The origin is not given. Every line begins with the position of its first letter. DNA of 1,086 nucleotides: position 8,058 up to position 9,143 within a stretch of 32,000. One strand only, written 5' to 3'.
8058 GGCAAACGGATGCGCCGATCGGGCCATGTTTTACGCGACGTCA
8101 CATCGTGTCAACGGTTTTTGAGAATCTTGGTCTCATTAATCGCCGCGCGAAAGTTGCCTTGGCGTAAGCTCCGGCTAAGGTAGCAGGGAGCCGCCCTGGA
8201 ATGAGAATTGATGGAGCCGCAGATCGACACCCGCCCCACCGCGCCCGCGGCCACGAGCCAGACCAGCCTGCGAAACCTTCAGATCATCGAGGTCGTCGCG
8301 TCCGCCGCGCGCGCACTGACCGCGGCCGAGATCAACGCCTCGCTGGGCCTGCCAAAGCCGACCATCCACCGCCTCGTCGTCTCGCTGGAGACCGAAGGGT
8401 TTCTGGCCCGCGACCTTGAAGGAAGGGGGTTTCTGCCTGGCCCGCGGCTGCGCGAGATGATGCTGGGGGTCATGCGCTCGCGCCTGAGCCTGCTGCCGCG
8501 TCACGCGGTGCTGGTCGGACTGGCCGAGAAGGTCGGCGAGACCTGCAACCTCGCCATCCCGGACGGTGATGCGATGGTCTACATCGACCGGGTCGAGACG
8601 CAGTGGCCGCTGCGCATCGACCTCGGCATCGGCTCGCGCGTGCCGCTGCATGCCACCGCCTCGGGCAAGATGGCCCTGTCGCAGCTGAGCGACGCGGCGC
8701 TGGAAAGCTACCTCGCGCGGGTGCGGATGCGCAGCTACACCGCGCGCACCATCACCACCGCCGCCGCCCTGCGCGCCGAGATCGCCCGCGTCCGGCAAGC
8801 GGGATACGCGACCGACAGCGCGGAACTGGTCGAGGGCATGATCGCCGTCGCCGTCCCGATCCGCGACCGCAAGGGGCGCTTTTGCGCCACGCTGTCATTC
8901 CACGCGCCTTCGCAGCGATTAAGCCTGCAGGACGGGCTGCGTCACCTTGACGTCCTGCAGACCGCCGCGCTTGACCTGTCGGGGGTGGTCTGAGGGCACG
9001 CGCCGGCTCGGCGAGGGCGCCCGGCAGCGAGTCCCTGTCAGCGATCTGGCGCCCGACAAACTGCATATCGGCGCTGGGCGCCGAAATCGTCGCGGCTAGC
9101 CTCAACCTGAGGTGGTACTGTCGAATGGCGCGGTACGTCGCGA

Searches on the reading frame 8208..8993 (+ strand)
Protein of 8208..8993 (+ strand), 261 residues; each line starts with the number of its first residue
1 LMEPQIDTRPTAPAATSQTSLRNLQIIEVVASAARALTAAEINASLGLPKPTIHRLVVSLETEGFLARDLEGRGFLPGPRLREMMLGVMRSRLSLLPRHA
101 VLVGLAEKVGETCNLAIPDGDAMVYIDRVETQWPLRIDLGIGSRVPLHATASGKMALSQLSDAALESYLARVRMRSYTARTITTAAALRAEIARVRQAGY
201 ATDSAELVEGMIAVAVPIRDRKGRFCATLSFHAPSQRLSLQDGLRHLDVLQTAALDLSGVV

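Call 47: search_protein_families(library=pfam, proteins=[window:8208-8993:+], max_evalue=0.00001)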
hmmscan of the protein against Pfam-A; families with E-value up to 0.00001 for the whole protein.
window:8208-8993:+ (261 aa): 3 families
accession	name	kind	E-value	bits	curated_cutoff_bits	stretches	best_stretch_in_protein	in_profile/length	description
PF01614.24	IclR_C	-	1.2e-40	139.3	24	1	101-258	16-173/174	Bacterial transcriptional regulator IclR C-terminal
PF09339.16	HTH_IclR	-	5.4e-12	45.7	22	1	22-69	4-51/52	IclR helix-turn-helix domain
PF12802.13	MarR_2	-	9.7e-06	26.1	27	0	21-68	5-52/61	MarR family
